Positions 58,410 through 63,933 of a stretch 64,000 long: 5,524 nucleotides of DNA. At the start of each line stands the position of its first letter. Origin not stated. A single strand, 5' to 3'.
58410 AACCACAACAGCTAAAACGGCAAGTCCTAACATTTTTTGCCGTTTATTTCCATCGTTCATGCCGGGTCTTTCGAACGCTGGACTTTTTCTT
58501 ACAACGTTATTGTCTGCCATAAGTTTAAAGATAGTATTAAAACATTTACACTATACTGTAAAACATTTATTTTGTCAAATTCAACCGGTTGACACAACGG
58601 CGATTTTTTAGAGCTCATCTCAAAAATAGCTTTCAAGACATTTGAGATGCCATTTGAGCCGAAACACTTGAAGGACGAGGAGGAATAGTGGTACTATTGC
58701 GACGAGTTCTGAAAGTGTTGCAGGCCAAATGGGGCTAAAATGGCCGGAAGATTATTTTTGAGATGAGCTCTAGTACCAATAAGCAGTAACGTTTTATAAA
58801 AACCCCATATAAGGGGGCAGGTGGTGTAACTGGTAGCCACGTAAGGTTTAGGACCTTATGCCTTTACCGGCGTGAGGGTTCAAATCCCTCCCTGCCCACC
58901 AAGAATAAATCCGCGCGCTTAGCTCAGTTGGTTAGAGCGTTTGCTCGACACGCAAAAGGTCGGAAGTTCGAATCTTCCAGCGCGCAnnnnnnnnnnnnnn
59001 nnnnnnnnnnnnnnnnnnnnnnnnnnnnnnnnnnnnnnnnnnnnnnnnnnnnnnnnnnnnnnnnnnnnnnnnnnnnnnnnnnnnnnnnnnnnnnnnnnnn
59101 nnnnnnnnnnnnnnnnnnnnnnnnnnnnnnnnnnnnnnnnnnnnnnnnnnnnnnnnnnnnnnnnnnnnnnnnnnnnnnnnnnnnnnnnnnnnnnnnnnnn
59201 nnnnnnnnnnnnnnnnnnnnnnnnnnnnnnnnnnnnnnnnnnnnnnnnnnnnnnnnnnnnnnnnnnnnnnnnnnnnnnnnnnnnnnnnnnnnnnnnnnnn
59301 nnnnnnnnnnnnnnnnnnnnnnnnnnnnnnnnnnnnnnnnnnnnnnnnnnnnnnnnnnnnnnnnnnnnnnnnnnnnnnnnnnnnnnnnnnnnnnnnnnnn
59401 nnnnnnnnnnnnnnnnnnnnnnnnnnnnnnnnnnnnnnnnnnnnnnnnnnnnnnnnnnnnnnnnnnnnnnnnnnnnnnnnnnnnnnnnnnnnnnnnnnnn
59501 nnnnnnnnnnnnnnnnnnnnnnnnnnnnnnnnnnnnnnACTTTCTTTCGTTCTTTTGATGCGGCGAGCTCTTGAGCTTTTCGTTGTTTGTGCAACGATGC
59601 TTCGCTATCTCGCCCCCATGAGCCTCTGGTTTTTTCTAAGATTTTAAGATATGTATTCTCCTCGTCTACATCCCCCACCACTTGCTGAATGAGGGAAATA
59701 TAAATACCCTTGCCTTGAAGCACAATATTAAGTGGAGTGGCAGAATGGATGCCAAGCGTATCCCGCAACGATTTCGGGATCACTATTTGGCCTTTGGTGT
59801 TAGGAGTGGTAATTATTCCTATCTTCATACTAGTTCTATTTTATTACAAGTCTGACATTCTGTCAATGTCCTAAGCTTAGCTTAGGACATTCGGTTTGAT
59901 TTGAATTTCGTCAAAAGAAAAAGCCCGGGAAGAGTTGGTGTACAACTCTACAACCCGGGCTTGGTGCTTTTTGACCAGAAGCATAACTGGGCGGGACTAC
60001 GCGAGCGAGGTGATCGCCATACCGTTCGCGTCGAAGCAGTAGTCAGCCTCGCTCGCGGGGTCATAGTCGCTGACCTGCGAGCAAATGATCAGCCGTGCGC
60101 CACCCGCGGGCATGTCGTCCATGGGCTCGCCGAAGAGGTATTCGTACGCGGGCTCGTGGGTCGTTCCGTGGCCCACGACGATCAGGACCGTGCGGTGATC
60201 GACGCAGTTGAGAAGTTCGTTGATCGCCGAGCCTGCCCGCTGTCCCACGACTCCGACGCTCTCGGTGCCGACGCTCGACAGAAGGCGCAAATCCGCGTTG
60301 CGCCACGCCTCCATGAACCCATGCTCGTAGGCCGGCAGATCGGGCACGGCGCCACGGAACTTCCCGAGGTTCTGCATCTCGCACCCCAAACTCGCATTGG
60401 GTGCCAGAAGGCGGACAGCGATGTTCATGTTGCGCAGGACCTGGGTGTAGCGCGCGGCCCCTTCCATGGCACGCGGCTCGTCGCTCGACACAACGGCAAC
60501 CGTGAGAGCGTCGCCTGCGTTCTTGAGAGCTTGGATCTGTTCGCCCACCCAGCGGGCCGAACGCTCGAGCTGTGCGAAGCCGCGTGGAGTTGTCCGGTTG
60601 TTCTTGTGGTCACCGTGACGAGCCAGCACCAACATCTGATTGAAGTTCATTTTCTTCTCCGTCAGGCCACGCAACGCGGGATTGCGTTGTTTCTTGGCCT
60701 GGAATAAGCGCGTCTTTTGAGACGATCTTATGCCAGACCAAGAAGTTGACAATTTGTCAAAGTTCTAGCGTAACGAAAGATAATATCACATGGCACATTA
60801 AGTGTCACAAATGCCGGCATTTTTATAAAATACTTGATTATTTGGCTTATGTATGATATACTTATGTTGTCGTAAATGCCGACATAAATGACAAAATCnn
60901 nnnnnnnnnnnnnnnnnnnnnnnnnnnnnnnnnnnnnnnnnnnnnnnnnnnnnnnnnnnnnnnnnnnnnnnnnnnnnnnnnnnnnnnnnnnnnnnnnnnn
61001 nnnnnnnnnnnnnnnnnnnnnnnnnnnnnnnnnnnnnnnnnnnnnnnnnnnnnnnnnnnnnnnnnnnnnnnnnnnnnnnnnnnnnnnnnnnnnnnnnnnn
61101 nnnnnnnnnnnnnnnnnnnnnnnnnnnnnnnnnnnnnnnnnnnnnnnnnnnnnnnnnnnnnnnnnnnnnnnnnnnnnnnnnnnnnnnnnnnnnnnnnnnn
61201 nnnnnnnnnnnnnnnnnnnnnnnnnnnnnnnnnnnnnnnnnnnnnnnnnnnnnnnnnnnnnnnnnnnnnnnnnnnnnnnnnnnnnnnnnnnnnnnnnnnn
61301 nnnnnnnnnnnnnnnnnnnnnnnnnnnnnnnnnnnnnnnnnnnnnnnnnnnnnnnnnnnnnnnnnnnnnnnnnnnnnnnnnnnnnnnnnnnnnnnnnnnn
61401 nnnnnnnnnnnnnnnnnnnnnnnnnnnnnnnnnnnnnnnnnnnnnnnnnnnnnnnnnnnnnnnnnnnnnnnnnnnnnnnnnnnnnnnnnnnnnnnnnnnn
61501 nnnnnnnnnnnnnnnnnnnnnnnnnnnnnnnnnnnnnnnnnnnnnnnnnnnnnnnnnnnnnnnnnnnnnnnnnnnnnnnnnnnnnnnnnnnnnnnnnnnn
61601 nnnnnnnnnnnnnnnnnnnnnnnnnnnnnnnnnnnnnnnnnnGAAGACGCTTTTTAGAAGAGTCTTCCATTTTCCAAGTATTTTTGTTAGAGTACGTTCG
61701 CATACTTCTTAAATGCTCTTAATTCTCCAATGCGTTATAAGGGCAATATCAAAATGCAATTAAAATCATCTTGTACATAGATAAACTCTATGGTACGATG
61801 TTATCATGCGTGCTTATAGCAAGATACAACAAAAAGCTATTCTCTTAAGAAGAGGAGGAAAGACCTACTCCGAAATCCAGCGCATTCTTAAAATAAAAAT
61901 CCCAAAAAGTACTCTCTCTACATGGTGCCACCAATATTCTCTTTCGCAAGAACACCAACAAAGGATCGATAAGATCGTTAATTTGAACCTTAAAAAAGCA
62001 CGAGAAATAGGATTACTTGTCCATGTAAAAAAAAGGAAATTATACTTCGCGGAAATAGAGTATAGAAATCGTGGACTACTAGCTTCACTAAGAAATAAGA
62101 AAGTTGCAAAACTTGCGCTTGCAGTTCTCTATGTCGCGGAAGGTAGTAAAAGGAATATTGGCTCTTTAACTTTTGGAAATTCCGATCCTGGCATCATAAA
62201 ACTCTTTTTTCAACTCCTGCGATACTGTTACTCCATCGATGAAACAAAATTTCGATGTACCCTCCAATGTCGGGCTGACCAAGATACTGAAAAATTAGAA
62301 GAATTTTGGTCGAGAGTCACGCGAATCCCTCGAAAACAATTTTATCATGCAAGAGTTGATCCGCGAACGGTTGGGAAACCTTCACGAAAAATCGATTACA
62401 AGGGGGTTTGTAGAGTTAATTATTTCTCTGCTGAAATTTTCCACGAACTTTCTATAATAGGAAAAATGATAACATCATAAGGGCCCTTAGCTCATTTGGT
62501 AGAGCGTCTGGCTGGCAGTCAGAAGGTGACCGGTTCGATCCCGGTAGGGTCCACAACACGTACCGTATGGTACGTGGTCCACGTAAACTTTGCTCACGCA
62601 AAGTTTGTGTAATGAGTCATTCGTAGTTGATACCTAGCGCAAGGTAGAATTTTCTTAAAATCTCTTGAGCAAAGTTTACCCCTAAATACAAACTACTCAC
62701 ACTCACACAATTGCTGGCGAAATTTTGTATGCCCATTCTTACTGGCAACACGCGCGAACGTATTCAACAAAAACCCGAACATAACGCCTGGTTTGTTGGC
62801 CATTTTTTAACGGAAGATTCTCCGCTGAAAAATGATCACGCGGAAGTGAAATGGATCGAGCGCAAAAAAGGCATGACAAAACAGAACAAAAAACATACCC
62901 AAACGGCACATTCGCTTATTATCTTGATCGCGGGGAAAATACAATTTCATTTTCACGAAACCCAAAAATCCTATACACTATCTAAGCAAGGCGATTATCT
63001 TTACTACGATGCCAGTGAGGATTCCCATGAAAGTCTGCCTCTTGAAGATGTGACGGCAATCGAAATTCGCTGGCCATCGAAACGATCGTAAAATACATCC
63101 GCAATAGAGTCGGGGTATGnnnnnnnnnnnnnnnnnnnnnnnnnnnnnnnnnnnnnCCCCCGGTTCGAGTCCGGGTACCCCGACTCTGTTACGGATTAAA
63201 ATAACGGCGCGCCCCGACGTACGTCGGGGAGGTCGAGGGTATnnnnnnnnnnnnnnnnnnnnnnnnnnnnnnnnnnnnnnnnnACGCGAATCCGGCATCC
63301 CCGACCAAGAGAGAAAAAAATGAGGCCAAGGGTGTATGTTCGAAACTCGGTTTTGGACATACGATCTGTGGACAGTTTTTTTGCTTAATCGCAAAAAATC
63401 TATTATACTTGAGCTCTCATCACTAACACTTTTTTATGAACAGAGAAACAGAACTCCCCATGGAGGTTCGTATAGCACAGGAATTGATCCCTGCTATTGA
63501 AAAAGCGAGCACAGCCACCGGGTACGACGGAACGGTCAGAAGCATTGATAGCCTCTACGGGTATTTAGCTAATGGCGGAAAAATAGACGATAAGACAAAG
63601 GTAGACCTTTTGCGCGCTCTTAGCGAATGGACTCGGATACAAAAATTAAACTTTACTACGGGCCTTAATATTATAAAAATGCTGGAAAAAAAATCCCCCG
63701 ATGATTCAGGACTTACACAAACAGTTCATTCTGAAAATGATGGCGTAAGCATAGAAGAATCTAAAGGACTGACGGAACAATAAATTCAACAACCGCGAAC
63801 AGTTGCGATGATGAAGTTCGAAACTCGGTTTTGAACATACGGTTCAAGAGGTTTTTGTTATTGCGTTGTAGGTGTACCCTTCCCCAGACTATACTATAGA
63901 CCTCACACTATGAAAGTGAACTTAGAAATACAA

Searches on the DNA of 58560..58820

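Call 63: search_rna_families(source=window, start=58560, end=58820, threshold=evalue, max_evalue=1, show_alignments=2)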
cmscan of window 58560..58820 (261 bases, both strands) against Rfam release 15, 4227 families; matches with E-value up to 1: 1.
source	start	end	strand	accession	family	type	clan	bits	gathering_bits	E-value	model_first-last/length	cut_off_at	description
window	58597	58717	+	RF00012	U3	Gene; snRNA; snoRNA; CD-box;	CL00100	13.8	34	0.47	1-219/219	no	Small nucleolar RNA U3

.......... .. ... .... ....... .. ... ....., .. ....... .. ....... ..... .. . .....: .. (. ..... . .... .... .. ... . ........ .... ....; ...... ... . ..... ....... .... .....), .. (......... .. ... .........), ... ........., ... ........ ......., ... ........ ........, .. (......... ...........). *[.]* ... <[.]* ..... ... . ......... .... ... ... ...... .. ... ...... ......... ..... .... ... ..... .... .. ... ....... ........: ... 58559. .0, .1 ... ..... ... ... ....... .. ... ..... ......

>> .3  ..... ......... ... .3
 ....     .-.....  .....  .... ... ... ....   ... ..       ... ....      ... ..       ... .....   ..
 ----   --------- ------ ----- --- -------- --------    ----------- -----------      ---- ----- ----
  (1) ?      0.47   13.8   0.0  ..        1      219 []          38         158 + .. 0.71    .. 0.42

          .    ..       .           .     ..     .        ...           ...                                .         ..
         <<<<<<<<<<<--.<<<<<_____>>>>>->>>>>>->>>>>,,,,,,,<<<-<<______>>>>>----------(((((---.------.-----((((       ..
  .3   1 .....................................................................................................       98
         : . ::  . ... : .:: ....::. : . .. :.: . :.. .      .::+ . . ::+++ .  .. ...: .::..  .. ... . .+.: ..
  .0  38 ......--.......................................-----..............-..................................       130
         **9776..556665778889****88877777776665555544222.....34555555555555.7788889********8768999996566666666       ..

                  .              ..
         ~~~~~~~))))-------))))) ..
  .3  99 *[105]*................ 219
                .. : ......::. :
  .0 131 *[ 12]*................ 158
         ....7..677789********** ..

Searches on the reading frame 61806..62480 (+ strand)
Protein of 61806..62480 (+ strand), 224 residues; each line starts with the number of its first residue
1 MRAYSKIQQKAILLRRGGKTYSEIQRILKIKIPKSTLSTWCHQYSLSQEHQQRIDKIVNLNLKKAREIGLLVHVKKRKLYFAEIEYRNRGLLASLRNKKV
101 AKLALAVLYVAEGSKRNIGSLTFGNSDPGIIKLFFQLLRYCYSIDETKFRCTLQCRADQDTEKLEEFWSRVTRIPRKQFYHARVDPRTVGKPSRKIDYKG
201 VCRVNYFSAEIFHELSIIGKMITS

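Call 67: find_encoding_contigs(protein=window:61806-62480:+, flank=10000, max_places=2)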
Protein window:61806-62480:+ (224 aa): 1 contig read that carries it; 1 place shown.
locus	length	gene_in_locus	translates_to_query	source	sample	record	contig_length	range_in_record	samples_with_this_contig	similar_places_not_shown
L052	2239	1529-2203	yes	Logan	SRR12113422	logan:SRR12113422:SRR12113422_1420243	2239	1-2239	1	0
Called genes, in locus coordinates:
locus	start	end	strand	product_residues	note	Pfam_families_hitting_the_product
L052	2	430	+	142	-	?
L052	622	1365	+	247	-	PF01978:TrmB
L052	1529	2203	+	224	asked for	-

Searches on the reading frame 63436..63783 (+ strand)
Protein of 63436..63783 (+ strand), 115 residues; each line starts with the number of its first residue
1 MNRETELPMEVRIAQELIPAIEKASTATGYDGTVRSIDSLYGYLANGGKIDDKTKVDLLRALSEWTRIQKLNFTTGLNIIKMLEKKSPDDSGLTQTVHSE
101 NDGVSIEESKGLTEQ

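Call 28: find_encoding_contigs(protein=window:63436-63783:+, flank=10000, max_places=6)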
Protein window:63436-63783:+ (115 aa): no gene with exactly this product is on record in the collection.
